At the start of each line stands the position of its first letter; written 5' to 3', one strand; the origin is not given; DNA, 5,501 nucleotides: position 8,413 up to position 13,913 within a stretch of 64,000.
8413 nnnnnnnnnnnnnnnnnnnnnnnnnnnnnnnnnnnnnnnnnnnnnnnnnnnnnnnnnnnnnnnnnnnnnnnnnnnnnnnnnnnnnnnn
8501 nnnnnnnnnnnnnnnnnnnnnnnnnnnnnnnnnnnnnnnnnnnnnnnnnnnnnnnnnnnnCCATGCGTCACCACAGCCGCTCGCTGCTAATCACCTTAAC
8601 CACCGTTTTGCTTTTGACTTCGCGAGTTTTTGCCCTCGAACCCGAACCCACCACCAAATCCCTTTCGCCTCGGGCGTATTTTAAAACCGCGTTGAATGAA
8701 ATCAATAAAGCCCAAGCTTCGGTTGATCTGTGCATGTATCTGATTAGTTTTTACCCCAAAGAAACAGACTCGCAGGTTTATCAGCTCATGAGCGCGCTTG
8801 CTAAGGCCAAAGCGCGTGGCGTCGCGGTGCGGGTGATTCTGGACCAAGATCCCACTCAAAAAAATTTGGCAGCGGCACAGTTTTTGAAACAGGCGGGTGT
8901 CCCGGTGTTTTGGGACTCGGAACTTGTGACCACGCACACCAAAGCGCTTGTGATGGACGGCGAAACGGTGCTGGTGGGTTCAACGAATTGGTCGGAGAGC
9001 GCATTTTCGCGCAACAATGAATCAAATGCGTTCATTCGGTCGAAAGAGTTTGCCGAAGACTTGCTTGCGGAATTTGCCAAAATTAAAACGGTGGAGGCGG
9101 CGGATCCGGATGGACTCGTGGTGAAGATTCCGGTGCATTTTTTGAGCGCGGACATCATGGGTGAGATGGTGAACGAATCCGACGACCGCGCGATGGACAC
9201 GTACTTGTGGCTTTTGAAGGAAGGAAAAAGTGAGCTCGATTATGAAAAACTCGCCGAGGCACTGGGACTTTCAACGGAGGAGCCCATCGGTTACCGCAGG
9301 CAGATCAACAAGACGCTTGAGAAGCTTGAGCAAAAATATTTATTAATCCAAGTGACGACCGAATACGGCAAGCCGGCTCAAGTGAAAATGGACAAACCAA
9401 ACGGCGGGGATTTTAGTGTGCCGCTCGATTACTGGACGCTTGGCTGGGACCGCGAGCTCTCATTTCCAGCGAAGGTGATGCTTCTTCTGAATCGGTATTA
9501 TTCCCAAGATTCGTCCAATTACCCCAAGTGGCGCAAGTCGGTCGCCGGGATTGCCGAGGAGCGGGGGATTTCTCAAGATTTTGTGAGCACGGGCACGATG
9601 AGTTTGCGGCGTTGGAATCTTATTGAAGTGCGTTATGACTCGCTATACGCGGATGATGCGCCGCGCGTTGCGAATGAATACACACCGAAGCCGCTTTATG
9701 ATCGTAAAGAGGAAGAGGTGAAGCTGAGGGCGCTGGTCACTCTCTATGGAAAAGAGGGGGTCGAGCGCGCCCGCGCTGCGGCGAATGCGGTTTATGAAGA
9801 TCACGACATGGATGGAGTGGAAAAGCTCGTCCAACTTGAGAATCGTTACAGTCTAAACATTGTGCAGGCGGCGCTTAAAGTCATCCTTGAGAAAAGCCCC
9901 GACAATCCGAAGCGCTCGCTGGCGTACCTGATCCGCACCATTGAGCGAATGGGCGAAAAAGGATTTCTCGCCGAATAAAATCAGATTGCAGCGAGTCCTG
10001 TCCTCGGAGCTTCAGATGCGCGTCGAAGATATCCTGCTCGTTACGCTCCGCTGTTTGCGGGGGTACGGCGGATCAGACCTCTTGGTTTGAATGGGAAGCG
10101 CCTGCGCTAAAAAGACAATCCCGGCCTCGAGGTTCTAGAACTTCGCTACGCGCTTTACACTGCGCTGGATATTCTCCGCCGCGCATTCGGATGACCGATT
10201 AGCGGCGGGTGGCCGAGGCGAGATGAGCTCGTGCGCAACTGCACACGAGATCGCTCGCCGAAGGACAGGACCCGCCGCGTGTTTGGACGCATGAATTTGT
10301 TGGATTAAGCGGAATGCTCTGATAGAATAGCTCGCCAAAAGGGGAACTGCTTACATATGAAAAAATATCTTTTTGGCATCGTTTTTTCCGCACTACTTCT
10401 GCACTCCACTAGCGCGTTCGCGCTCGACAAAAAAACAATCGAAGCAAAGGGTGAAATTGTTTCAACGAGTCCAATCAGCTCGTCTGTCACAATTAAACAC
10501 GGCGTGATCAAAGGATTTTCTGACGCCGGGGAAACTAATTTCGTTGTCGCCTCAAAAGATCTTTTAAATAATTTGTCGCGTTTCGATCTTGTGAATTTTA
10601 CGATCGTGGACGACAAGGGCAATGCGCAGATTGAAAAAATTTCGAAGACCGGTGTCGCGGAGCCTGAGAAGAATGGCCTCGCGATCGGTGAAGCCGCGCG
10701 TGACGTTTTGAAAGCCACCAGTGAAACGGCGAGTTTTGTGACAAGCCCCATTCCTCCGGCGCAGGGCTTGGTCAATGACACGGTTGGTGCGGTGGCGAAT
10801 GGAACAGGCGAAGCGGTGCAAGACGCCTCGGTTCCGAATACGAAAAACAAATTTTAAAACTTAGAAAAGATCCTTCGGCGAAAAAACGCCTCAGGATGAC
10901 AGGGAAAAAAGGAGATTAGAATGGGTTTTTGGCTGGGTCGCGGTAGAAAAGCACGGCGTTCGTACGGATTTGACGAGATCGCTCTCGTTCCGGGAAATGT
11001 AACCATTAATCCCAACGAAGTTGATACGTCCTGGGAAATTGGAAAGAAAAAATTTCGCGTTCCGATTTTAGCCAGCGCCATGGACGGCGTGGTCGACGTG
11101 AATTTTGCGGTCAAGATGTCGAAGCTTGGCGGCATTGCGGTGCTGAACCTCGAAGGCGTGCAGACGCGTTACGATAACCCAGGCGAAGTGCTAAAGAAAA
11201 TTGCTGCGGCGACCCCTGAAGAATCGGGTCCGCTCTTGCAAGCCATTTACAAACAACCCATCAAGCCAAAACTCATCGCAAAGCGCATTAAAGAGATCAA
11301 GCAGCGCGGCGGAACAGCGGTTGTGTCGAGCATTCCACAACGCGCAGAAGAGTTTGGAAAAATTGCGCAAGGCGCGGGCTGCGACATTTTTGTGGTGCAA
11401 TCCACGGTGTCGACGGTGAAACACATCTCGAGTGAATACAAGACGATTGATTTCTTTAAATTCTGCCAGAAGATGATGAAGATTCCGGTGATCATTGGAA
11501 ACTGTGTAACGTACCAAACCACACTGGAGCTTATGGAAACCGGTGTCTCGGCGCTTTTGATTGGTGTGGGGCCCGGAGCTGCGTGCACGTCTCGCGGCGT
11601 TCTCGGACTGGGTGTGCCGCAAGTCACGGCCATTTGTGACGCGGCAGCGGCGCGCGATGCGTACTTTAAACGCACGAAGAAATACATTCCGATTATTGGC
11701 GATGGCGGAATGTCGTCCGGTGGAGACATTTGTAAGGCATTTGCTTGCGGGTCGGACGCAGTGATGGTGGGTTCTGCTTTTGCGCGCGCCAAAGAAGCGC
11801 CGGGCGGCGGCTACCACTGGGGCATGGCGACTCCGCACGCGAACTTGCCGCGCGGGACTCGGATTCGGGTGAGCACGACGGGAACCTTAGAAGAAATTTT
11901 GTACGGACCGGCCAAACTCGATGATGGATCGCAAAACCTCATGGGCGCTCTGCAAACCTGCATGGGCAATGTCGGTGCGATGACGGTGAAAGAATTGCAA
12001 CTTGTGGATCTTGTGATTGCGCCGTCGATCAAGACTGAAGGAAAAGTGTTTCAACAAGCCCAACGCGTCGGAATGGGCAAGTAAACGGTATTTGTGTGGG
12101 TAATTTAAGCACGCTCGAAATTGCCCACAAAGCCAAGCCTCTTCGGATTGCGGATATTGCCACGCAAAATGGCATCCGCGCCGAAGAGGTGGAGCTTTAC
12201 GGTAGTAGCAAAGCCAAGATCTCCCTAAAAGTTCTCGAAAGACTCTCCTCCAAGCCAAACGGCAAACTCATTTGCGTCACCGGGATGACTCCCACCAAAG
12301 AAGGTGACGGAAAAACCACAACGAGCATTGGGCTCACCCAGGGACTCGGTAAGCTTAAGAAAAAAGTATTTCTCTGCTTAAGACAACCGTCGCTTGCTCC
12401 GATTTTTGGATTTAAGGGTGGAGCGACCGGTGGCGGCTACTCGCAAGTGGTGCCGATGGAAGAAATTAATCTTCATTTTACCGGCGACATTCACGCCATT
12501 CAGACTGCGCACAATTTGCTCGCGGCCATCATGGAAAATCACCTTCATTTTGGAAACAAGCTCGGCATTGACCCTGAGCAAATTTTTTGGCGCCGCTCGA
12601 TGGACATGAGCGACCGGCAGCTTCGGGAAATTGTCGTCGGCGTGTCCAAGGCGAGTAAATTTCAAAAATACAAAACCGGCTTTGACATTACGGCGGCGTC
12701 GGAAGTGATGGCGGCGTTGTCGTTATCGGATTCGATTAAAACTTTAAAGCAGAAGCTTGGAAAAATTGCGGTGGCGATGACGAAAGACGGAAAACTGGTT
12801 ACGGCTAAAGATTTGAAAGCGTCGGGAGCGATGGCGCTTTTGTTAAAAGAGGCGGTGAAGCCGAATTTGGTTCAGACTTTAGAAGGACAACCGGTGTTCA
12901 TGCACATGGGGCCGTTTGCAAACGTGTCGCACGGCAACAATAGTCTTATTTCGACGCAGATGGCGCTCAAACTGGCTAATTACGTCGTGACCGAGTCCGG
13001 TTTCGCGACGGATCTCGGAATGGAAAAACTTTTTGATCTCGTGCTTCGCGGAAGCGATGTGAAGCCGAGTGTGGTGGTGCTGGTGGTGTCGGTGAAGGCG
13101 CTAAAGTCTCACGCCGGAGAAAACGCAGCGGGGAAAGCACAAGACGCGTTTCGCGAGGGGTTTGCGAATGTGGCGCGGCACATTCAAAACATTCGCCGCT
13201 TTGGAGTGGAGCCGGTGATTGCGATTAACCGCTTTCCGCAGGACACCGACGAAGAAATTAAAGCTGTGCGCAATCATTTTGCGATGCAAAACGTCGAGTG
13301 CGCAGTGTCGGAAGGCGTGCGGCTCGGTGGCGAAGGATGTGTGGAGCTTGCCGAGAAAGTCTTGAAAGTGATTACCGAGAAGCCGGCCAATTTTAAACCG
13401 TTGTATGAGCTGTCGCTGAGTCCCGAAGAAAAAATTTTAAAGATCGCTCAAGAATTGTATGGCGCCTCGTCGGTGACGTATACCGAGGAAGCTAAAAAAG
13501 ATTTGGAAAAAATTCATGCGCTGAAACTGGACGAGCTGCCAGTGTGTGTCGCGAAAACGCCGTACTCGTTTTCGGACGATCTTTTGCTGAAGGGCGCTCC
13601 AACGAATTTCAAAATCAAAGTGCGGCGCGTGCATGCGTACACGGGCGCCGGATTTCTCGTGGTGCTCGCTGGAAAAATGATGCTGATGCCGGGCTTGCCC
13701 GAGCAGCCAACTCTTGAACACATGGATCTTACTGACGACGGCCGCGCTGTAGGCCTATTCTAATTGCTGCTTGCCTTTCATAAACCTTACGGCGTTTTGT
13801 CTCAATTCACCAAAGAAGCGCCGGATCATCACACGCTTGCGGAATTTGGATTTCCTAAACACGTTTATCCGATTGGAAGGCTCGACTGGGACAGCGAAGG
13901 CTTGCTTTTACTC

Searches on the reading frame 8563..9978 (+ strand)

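Call 69: search_protein_families(library=pfam, proteins=[window:8563-9978:+], max_evalue=0.001)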
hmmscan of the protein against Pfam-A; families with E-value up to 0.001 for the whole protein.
window:8563-9978:+ (471 aa): 2 families
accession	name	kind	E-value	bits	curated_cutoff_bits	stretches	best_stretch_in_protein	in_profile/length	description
PF13091.12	PLDc_2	-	3.7e-28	98.4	27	1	45-174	3-131/132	PLD-like domain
PF17941.7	PP_kinase_C_1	-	0.00014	22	25.7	1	37-132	17-112/167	Polyphosphate kinase C-terminal domain 1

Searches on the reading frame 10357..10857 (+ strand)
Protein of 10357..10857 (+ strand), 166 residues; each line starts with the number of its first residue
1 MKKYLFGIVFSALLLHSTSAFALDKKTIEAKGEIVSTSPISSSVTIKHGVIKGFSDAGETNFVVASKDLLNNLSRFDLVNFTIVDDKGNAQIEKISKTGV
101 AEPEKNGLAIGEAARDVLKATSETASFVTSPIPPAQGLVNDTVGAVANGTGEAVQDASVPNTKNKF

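Call 69: search_protein_families(library=pfam, proteins=[window:10357-10857:+], max_evalue=0.001)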
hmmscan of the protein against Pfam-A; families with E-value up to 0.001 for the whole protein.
window:10357-10857:+ (166 aa): 1 family
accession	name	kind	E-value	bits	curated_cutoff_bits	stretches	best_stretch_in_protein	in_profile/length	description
PF11604.15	CusF_Ec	-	1.2e-09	38.3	27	1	29-97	3-72/72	Copper binding periplasmic protein CusF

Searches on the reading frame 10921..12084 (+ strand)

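Call 69: search_protein_families(library=pfam, proteins=[window:10921-12084:+], max_evalue=0.001)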
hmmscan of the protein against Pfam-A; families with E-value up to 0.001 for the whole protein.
window:10921-12084:+ (387 aa): 5 families
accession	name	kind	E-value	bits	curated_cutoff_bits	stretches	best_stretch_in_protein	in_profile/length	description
PF00478.31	IMPDH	-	1.1e-50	173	25.6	1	15-360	2-326/345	IMP dehydrogenase / GMP reductase domain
PF01070.24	FMN_dh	-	3.9e-09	36.4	24.9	1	172-293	203-311/350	FMN-dependent dehydrogenase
PF03060.21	NMO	-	7.2e-06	26.1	28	1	246-296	193-234/331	Nitronate monooxygenase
PF05690.20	ThiG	-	7.9e-06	25.8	23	1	254-293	174-213/247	Thiazole biosynthesis protein ThiG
PF01180.27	DHO_dh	-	2.7e-05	23.9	27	1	249-287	234-272/291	Dihydroorotate dehydrogenase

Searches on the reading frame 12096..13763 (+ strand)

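Call 69: search_protein_families(library=pfam, proteins=[window:12096-13763:+], max_evalue=0.001)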
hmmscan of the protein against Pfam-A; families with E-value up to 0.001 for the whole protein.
window:12096-13763:+ (555 aa): 1 family
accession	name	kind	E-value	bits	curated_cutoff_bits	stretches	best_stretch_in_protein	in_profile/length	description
PF01268.25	FTHFS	-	3.7e-230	765.3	27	1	5-555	2-556/556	Formate--tetrahydrofolate ligase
